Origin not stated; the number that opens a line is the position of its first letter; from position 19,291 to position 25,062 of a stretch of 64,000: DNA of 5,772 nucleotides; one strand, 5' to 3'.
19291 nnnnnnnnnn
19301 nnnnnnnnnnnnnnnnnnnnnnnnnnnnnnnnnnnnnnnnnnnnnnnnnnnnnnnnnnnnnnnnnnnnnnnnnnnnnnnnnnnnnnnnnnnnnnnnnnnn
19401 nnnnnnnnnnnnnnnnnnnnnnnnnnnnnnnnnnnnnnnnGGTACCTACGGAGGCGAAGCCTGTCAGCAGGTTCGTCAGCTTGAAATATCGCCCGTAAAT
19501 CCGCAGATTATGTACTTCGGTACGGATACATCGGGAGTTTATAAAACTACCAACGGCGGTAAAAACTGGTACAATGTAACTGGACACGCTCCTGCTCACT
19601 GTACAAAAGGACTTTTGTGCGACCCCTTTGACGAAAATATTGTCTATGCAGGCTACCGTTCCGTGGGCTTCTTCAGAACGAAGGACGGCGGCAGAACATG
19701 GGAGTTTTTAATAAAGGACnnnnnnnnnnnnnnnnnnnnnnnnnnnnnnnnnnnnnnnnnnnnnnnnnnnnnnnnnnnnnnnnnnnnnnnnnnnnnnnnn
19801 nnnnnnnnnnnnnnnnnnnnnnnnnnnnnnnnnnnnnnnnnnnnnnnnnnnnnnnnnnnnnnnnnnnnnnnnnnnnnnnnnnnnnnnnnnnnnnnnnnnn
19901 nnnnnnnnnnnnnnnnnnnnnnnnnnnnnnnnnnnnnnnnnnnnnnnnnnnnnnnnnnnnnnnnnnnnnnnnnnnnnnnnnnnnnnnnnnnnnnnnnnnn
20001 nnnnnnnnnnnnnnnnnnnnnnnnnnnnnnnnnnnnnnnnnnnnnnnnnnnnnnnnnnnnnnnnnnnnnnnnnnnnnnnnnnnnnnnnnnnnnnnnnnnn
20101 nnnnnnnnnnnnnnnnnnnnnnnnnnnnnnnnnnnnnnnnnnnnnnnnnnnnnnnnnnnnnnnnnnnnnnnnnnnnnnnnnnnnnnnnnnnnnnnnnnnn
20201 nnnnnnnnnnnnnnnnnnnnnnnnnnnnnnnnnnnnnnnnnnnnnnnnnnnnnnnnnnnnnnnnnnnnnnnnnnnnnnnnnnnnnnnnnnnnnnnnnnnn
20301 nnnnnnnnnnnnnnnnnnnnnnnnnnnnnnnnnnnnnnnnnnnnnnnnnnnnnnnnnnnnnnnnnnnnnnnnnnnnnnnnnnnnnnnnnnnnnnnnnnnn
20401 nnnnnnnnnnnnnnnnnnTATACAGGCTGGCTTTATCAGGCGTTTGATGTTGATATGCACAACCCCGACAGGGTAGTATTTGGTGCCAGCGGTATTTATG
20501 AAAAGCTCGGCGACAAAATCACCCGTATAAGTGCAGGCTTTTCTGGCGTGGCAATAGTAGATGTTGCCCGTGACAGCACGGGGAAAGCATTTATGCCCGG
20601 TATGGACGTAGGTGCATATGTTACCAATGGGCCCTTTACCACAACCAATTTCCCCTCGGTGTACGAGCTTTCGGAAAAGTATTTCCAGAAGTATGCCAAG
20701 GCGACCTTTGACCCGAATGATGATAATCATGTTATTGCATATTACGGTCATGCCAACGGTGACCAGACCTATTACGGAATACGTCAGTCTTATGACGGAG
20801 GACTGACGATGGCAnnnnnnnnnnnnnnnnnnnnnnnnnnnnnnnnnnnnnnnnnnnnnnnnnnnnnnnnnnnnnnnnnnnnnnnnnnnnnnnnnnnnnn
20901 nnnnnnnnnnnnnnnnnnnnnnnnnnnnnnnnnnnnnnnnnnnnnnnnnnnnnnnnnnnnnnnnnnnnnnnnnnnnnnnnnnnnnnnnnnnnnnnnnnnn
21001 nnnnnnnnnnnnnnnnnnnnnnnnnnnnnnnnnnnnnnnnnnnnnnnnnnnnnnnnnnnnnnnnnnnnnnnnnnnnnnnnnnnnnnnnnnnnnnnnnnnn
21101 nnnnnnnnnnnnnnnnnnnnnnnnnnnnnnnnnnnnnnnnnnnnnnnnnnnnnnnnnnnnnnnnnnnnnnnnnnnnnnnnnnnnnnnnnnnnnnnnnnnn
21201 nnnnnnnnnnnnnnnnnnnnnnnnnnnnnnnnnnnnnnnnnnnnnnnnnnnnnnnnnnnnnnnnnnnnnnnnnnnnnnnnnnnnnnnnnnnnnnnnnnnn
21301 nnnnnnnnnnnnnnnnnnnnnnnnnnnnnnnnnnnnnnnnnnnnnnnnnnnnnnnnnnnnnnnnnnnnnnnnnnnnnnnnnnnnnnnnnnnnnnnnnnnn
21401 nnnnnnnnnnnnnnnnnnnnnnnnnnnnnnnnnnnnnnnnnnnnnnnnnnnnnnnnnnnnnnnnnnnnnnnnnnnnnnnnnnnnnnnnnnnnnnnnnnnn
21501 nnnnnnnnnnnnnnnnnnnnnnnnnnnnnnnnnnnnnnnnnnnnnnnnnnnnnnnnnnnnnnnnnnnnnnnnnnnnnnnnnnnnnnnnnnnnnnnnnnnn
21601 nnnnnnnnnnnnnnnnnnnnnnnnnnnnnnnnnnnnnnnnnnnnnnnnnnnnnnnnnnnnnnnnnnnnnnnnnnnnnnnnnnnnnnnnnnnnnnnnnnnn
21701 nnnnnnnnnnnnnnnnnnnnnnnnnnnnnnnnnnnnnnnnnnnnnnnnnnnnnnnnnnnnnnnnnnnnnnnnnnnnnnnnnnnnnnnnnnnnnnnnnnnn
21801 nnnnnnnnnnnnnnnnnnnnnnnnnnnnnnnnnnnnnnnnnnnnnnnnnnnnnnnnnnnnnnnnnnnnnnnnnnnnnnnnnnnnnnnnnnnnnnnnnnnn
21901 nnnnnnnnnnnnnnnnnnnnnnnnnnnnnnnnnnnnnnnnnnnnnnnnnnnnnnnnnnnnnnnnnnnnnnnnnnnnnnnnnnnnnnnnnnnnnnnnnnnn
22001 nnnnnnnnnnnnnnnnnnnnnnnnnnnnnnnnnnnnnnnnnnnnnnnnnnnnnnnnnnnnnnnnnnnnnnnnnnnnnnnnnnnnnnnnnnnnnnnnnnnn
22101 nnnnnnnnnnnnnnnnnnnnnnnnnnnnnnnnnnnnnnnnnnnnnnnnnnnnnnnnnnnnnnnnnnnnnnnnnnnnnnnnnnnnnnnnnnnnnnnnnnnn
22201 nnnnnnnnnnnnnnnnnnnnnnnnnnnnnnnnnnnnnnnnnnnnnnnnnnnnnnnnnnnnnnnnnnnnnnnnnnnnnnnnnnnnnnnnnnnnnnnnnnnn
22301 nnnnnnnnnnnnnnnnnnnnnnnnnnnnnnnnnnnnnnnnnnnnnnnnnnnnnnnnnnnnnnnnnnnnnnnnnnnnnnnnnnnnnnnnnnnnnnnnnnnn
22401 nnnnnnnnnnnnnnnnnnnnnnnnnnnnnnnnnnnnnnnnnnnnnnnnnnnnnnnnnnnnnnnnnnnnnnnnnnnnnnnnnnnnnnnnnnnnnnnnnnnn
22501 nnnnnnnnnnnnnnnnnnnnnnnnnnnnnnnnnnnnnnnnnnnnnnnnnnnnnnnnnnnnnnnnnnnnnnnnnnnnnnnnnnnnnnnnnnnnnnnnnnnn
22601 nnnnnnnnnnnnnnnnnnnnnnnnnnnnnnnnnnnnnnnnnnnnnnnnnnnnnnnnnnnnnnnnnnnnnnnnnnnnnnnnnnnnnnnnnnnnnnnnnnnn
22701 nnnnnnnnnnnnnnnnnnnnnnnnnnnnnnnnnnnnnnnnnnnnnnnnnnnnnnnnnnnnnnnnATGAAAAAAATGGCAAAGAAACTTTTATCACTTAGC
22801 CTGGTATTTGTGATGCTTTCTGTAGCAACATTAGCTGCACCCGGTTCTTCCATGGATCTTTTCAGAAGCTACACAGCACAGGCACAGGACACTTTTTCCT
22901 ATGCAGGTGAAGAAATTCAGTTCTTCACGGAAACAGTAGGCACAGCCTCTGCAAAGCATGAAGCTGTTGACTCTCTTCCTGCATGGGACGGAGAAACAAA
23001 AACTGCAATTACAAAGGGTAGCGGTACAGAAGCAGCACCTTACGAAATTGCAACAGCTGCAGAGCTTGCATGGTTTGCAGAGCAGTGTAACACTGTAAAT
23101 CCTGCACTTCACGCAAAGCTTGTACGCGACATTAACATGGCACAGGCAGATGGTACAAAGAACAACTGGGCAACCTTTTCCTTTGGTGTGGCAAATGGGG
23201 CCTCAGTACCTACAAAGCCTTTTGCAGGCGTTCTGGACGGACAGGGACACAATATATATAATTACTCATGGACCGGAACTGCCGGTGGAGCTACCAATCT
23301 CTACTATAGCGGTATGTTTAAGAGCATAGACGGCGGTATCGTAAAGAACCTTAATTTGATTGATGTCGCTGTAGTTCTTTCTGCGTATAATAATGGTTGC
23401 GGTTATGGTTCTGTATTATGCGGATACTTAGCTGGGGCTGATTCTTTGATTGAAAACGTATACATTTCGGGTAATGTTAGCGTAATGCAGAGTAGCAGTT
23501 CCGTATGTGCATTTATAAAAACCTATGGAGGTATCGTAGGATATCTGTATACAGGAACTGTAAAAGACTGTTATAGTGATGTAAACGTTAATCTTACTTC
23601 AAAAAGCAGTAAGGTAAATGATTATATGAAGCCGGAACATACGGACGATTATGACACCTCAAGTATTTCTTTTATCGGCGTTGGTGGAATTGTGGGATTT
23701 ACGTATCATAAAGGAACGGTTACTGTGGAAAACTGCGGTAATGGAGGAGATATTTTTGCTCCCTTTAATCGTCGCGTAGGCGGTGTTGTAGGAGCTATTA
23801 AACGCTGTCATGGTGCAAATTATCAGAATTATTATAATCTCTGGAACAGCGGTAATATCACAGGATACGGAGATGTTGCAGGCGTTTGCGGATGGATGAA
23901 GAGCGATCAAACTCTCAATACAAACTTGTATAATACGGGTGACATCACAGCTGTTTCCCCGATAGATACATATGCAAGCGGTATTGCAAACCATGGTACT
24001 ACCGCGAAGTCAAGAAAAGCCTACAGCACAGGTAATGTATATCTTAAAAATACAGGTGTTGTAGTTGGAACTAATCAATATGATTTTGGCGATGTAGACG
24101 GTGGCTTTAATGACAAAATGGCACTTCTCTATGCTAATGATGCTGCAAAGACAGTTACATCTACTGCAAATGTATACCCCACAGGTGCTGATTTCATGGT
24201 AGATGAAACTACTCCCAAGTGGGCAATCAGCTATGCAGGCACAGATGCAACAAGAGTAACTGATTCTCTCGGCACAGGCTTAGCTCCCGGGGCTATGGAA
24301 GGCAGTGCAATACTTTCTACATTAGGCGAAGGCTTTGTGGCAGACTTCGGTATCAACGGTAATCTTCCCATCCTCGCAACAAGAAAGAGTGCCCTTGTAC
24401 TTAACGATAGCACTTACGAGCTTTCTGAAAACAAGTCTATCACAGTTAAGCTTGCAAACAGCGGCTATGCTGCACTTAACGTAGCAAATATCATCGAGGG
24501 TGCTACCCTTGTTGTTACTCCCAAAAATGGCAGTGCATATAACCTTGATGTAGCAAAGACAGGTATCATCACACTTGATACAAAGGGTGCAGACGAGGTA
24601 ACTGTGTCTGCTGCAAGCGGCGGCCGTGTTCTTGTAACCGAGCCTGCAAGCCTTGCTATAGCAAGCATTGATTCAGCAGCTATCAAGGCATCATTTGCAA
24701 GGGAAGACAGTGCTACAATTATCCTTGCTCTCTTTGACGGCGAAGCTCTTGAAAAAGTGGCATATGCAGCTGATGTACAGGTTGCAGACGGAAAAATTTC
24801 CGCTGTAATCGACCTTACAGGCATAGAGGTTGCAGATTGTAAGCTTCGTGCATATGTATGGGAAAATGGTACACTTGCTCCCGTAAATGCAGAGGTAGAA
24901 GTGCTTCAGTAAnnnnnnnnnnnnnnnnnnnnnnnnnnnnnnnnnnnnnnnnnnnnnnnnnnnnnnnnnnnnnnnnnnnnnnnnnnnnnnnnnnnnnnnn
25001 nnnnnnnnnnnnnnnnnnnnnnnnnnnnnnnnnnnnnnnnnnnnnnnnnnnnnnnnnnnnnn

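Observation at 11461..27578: Accessory cell-surface locus built from two duplicated module types, under a divergent AraC regulator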

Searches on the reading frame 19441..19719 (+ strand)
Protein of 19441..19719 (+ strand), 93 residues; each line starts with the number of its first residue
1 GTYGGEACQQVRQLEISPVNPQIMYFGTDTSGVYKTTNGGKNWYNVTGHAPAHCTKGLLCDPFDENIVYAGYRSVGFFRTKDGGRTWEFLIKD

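Call 39: search_solved_structures(query=window:19441-19719:+, max_evalue=10, show_alignments=5)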
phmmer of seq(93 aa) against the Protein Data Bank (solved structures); distinct sequences matched with E-value up to 10: 32.
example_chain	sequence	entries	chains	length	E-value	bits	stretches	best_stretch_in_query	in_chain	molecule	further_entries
6p2k_A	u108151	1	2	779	2.1e-10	43.9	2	9-72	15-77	Fibronectin type III domain-containing protein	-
2ebs_A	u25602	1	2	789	2.5e-09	40.5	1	13-88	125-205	Oligoxyloglucan reducing end-specific cellobiohydrolase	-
1sqj_A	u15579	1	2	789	2.5e-09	40.5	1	13-88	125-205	oligoxyloglucan reducing-end-specific cellobiohydrolase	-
3b7f_A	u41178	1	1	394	4e-08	36.6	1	12-47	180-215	Glycosyl hydrolase, BNR repeat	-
7kn8_A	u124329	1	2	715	1.2e-06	31.8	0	57-88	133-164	Cellulase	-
2cn2_A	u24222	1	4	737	1.3e-06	31.8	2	13-88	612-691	BETA-1,4-XYLOGLUCAN HYDROLASE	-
8am5_S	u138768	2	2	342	1.8e-06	31.3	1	17-46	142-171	Photosystem II assembly lipoprotein Ycf48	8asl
2cn3_A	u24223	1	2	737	7.8e-06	29.3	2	13-88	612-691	BETA-1,4-XYLOGLUCAN HYDROLASE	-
4lgn_A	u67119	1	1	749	1.3e-05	28.6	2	30-88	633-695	Cellulose-binding, family II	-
6p2n_A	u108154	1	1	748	3.1e-05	27.3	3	22-76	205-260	Xyloglucanase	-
6mgj_A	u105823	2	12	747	0.00045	23.6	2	44-88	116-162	Xyloglucanase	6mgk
5fzp_A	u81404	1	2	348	0.0011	22.3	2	27-88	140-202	DISPASE AUTOLYSIS-INDUCING PROTEIN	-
6fhp_A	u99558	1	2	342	0.0023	21.4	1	27-88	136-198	Dispase autolysis-inducing protein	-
6p2m_A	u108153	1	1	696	0.0026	21.2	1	13-89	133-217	Type 3a cellulose-binding domain protein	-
6mgl_A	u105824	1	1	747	0.0046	20.4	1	44-88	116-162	Xyloglucanase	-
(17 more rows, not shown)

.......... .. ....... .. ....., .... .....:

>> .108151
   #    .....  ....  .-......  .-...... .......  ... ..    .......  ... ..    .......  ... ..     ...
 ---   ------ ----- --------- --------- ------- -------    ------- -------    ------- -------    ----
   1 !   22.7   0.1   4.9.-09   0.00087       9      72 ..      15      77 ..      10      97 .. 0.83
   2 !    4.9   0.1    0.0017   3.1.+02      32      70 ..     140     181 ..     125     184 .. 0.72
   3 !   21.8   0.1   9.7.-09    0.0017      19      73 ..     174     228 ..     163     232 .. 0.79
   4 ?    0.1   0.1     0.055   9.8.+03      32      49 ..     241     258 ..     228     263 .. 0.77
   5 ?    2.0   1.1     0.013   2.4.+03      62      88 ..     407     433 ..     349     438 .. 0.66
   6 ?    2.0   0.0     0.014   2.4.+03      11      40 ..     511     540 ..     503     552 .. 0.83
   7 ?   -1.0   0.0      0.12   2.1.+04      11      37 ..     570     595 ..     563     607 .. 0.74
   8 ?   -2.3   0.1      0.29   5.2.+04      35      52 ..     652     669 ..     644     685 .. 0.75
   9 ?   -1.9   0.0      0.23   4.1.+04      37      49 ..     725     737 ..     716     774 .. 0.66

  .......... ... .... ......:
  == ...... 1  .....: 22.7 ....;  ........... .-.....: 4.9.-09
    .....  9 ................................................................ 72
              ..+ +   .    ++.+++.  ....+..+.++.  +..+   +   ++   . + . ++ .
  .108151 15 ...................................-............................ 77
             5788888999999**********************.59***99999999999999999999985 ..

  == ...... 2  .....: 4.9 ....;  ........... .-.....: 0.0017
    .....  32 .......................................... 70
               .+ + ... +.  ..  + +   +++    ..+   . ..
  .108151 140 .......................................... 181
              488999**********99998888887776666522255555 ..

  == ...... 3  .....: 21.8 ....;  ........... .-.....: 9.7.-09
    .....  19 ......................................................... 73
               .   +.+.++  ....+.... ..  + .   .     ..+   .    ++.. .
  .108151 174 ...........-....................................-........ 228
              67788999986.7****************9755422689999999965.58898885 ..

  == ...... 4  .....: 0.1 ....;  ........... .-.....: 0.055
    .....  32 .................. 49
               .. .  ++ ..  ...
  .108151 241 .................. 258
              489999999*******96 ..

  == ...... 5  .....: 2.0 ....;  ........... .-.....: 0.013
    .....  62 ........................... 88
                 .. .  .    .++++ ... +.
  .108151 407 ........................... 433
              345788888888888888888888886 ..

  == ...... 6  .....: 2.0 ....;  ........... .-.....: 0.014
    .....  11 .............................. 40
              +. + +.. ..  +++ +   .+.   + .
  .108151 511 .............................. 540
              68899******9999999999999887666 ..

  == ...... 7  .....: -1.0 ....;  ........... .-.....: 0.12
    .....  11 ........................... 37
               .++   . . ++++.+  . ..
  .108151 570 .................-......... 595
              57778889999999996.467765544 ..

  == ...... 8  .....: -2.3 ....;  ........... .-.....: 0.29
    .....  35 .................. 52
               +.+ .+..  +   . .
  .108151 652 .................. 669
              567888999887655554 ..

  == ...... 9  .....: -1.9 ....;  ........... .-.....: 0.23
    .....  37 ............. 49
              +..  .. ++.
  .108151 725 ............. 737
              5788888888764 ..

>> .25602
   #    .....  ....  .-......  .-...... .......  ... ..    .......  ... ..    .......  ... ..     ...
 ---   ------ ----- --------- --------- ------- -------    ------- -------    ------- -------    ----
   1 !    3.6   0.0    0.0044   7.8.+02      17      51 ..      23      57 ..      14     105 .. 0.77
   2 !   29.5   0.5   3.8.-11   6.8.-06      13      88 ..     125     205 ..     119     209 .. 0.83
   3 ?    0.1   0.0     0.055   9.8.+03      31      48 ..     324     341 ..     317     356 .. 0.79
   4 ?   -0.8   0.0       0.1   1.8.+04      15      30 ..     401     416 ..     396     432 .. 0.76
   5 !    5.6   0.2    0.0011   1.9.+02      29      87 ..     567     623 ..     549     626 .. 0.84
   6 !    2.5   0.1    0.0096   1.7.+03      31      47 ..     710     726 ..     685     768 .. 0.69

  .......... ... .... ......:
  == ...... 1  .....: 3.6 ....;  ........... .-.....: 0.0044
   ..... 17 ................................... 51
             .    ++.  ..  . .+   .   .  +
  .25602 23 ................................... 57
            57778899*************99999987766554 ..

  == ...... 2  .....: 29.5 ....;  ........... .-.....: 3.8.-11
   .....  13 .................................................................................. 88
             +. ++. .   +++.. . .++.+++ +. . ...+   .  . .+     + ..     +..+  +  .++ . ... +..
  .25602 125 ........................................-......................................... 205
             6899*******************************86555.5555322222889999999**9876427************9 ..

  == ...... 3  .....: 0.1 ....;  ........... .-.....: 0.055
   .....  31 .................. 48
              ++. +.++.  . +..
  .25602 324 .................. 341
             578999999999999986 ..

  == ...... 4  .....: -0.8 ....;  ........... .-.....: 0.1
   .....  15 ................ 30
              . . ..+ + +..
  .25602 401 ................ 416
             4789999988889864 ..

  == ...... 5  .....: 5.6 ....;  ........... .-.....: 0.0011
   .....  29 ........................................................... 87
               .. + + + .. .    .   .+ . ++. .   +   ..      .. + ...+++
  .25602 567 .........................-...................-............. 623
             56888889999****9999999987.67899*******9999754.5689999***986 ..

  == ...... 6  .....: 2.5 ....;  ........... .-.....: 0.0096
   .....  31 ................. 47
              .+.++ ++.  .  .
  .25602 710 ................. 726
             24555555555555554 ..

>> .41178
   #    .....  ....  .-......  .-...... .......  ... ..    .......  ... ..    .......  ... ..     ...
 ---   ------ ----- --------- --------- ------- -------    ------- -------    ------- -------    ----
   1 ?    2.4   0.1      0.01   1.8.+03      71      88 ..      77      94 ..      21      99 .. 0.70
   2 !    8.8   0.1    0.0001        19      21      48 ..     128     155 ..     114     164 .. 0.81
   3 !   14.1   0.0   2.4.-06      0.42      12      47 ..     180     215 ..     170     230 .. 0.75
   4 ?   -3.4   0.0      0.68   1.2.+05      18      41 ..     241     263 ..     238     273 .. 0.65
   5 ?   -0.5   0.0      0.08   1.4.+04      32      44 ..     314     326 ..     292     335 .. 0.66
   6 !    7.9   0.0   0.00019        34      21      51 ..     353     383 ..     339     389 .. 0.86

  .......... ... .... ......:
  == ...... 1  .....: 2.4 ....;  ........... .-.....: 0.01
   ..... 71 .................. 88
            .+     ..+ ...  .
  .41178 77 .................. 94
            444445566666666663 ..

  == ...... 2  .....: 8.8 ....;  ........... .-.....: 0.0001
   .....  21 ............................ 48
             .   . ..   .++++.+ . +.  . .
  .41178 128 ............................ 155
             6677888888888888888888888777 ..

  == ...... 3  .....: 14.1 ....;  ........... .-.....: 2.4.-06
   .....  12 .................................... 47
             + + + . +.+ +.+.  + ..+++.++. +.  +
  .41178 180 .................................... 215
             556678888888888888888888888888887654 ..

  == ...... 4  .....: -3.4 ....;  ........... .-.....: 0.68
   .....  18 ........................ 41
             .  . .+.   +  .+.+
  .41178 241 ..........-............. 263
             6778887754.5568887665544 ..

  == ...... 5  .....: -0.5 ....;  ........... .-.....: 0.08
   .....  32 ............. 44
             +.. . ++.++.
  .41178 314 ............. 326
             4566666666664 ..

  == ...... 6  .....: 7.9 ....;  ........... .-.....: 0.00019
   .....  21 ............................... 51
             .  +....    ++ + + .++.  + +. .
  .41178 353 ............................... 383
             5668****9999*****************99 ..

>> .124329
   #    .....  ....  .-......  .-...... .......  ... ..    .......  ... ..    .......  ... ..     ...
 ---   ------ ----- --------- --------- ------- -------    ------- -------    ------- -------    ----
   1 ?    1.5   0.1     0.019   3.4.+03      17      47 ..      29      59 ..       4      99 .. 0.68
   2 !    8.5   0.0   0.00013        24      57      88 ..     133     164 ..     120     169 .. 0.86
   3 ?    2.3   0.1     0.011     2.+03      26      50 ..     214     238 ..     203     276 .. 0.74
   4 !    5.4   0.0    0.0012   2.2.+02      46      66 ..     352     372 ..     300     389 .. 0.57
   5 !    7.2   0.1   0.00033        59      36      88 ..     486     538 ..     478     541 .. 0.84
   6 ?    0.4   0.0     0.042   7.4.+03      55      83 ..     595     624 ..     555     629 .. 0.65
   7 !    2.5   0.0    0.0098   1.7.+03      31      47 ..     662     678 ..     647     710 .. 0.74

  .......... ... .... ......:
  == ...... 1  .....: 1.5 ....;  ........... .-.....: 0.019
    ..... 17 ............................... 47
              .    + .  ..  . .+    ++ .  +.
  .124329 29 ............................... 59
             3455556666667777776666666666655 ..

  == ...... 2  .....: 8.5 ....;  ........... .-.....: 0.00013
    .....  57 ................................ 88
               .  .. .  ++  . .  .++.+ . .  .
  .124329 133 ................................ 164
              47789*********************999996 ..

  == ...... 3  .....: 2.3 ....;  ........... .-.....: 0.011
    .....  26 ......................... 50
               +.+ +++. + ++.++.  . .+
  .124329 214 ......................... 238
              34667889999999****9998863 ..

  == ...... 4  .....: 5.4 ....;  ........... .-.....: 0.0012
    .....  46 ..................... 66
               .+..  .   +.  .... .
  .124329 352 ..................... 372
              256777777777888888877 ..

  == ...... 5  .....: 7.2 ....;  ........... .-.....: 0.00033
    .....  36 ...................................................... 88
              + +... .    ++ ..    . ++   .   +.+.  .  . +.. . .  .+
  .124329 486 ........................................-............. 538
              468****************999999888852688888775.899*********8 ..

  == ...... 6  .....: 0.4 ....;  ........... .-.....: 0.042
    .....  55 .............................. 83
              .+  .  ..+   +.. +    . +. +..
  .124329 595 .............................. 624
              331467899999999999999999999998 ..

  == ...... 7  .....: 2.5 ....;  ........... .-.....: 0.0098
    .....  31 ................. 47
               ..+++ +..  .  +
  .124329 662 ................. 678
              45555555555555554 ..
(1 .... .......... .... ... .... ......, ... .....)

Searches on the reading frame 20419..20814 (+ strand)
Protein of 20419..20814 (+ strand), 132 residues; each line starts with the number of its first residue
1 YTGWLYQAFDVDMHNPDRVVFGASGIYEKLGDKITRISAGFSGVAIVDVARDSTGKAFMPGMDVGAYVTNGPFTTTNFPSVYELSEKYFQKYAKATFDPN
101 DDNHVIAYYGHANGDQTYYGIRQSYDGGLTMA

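Call 40: search_solved_structures(query=window:20419-20814:+, max_evalue=10, show_alignments=5)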
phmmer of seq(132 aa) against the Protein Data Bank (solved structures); distinct sequences matched with E-value up to 10: 0.

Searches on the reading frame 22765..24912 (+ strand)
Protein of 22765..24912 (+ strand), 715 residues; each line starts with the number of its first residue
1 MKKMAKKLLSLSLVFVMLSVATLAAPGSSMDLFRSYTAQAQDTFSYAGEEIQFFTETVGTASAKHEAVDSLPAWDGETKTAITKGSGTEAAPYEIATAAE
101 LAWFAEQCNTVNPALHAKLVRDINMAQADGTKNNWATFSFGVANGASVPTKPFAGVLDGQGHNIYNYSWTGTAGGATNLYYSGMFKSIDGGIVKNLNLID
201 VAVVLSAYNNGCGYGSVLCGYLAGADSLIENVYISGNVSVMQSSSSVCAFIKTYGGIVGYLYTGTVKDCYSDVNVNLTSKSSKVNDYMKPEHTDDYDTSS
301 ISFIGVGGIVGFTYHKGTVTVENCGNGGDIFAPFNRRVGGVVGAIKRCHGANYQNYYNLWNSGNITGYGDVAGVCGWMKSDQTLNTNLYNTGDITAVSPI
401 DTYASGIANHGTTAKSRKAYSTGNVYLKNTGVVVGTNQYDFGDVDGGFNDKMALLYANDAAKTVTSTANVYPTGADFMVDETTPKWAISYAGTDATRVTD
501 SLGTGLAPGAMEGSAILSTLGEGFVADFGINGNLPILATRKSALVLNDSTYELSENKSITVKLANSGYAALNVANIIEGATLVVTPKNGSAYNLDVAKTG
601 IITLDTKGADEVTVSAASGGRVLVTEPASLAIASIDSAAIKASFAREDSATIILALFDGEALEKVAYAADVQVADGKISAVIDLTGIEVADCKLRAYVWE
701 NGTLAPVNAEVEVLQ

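Call 3: search_protein_families(library=pfam, proteins=[window:22765-24912:+], max_evalue=0.01)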
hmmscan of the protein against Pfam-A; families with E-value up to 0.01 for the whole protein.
window:22765-24912:+ (715 aa): 1 family
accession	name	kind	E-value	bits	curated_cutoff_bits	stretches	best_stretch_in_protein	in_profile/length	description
PF07581.17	Glug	-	0.0021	18.8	20.5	1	255-276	6-28/28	The GLUG motif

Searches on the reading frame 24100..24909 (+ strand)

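Call 74: search_protein_families(library=pfam, proteins=[window:24100-24909:+], max_evalue=1)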
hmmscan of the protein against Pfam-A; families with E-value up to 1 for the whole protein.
window:24100-24909:+ (270 aa): 1 family
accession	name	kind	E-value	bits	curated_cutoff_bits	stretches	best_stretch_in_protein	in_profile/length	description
PF15403.11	HiaBD2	-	0.16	12.8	25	1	147-167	27-47/52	HiaBD2_N domain of Trimeric autotransporter adhesin (GIN)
